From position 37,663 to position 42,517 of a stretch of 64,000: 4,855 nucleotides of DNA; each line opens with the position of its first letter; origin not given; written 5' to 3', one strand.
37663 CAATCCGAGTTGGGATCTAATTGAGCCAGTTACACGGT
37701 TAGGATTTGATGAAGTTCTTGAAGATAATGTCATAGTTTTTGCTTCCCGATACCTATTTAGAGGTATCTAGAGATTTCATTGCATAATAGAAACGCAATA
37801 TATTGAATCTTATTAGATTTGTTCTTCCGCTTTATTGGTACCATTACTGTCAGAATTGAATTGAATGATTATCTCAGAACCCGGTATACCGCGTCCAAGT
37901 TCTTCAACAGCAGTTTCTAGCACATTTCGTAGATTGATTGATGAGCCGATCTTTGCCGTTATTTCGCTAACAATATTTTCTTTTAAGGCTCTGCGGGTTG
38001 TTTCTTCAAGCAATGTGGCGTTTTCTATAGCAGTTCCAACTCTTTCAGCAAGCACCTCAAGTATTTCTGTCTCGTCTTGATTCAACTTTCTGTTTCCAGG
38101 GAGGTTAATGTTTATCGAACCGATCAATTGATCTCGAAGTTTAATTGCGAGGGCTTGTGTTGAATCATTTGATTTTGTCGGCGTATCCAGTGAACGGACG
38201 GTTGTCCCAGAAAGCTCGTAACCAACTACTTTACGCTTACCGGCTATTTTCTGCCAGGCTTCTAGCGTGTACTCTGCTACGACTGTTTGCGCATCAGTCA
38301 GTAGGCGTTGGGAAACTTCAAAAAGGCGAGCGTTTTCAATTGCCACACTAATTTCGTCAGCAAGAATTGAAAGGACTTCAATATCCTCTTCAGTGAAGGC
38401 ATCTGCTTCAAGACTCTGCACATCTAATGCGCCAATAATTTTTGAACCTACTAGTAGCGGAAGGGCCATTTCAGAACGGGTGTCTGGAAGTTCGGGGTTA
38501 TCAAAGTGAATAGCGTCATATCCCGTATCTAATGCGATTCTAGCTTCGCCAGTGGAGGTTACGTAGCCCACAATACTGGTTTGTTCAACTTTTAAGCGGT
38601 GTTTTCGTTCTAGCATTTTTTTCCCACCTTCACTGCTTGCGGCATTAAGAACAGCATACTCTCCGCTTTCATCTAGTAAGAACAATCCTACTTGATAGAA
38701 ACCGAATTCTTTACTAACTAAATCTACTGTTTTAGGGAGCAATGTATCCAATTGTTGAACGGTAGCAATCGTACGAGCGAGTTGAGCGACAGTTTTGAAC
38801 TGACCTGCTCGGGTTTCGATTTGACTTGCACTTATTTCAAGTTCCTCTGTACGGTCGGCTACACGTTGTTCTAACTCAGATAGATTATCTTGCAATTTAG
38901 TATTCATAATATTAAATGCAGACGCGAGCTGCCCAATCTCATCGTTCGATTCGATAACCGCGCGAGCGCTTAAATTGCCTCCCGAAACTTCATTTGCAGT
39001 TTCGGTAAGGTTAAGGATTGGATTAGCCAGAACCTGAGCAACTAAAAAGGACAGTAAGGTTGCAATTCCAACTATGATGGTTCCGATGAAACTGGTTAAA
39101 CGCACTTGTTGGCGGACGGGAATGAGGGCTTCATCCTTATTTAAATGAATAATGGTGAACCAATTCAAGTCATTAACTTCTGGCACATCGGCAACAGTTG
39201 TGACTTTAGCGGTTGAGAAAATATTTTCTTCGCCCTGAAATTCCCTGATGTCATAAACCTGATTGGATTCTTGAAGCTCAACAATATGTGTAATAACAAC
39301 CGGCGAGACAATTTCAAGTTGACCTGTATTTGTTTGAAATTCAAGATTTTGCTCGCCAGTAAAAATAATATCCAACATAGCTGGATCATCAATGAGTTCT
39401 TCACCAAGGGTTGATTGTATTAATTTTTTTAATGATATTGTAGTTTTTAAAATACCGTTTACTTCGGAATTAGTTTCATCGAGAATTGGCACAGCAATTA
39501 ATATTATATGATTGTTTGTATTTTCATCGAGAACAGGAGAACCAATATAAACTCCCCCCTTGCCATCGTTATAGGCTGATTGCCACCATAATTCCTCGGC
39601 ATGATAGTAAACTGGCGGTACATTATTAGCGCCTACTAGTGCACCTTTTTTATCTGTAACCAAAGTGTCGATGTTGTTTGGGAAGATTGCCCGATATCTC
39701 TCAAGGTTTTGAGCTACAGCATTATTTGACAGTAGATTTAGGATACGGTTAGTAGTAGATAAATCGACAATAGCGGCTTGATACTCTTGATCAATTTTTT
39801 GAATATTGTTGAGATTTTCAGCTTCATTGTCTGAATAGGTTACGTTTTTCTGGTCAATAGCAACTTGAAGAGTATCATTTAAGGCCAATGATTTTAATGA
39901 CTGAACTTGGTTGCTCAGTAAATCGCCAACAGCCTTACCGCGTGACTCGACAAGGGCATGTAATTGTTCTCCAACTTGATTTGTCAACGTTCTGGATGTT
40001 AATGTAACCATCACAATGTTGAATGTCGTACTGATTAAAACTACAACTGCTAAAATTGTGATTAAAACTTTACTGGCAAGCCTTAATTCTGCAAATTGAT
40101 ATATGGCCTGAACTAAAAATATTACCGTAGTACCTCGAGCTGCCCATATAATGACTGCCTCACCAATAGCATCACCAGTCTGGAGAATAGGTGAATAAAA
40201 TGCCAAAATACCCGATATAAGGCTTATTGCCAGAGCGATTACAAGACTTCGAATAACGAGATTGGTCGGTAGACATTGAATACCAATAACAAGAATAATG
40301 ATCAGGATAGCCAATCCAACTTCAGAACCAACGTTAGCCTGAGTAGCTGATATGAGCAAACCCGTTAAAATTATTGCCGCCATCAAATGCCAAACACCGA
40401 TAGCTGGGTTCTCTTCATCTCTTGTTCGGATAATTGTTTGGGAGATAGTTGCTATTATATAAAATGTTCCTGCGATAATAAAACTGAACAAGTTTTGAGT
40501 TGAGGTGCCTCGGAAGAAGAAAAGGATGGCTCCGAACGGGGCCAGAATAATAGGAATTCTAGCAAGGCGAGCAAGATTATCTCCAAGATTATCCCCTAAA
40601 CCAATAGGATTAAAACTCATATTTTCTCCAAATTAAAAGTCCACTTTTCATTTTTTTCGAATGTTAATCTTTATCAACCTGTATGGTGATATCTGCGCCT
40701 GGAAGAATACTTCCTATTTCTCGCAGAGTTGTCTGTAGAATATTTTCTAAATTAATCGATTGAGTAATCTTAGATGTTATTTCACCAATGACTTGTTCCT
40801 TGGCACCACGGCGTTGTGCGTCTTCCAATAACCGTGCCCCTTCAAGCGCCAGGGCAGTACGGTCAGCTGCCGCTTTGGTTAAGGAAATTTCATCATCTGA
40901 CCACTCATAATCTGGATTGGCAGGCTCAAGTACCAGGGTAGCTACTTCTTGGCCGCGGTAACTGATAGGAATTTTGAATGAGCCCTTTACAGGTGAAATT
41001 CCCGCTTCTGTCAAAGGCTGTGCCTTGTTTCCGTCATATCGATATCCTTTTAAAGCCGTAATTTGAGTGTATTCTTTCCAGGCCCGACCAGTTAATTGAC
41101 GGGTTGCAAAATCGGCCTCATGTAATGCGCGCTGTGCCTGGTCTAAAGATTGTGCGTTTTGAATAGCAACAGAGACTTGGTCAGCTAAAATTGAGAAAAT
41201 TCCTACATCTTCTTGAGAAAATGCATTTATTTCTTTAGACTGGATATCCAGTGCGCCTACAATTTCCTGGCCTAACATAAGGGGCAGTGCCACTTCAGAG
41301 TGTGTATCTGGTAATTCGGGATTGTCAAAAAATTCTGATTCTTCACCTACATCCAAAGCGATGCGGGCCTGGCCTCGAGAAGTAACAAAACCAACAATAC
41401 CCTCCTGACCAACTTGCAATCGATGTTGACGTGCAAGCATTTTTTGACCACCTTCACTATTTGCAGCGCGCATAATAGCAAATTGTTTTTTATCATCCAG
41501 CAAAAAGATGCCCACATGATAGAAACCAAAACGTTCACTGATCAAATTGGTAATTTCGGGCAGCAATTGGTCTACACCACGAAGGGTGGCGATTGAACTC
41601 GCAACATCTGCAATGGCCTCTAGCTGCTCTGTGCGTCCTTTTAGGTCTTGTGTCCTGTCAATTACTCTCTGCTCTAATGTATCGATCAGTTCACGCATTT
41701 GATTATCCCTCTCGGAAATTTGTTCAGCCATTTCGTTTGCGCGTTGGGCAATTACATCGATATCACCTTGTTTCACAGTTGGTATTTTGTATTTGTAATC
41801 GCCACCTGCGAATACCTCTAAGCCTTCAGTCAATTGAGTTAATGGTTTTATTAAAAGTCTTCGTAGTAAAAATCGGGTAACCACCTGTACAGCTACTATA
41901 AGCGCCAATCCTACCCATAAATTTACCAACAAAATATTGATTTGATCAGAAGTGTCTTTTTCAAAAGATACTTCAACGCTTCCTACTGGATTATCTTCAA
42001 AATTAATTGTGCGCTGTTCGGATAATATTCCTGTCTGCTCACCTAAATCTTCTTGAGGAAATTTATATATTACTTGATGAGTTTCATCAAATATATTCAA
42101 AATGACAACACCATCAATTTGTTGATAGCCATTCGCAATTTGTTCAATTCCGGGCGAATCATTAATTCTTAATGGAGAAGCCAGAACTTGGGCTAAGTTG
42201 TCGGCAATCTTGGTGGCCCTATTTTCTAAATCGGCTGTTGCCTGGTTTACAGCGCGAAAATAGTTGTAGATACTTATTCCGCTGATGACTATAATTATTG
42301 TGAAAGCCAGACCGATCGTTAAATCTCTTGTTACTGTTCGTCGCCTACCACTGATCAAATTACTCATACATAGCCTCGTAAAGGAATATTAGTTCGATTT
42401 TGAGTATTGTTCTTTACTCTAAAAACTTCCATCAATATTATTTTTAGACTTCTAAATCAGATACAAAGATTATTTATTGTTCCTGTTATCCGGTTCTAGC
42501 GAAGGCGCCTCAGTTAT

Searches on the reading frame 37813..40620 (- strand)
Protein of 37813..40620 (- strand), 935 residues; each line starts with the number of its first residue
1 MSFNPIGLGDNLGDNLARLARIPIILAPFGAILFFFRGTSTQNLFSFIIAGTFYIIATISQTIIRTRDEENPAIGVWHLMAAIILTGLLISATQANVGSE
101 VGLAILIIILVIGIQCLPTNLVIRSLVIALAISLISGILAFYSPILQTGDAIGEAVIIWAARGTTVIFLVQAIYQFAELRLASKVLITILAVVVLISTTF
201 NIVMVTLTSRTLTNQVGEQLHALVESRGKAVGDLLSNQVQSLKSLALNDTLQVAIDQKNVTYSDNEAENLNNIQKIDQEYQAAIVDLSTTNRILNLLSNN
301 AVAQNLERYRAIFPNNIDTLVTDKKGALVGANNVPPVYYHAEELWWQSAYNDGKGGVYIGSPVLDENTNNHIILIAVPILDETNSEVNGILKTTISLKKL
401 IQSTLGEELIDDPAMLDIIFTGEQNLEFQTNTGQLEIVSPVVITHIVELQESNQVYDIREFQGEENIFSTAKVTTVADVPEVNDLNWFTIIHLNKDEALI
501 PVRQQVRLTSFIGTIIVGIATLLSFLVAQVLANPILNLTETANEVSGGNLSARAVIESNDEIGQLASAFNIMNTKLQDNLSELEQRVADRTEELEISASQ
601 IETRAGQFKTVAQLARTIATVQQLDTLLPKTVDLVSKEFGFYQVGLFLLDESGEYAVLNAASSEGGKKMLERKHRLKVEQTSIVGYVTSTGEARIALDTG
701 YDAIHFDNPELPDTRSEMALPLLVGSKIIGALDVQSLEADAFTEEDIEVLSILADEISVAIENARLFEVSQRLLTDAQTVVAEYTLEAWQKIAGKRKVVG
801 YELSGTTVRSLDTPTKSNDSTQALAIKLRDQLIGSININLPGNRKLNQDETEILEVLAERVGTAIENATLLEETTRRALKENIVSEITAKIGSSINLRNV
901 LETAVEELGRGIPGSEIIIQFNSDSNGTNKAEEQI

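Call 6: search_protein_families(library=pfam, proteins=[window:37813-40620:-], max_evalue=0.01)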
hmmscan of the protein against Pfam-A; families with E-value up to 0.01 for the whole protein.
window:37813-40620:- (935 aa): 6 families
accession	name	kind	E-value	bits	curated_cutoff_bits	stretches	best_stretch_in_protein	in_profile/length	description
PF13185.12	GAF_2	-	3.5e-19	69.8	28.6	1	623-762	3-136/136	GAF domain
PF13492.12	GAF_3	-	6e-19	69.2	27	2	624-763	2-129/129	GAF domain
PF01590.32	GAF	-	5.3e-18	66.3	22.4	1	624-761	2-133/133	GAF domain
PF00672.30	HAMP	-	1.9e-11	44.5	25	1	527-576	2-51/53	HAMP domain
PF02743.24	dCache_1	-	9.5e-08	32.3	45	1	210-406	1-160/240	Cache domain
PF11849.14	DUF3369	-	4.6e-05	24.2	27.2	0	839-873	133-167/168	Domain of unknown function (DUF3369)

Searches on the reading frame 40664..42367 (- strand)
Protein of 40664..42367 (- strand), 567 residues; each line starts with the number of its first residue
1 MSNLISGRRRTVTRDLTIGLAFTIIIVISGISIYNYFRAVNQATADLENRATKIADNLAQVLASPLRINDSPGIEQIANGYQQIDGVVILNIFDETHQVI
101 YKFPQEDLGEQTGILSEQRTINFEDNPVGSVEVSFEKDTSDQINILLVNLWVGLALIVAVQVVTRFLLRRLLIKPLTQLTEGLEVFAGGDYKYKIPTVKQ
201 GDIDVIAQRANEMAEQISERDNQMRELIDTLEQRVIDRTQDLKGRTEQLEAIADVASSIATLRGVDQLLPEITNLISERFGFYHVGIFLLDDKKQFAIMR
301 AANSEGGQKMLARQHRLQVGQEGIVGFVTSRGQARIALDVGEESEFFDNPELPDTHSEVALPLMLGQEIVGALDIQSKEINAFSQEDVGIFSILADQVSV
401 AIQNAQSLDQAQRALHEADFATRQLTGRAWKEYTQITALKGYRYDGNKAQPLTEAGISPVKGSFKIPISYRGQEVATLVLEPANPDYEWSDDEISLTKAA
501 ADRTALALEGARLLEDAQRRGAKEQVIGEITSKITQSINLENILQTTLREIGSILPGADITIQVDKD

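Call 14: search_protein_families(library=pfam, proteins=[window:40664-42367:-], max_evalue=0.001)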
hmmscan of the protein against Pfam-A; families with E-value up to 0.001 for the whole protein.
window:40664-42367:- (567 aa): 4 families
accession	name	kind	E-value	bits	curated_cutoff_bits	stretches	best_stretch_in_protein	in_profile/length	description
PF13185.12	GAF_2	-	6.6e-19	68.9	28.6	1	265-403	4-136/136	GAF domain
PF01590.32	GAF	-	4.7e-16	60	22.4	1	266-402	3-133/133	GAF domain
PF13492.12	GAF_3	-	9.8e-10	39.4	27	1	266-404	3-129/129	GAF domain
PF00672.30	HAMP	-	0.00011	22.9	25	1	167-218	1-52/53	HAMP domain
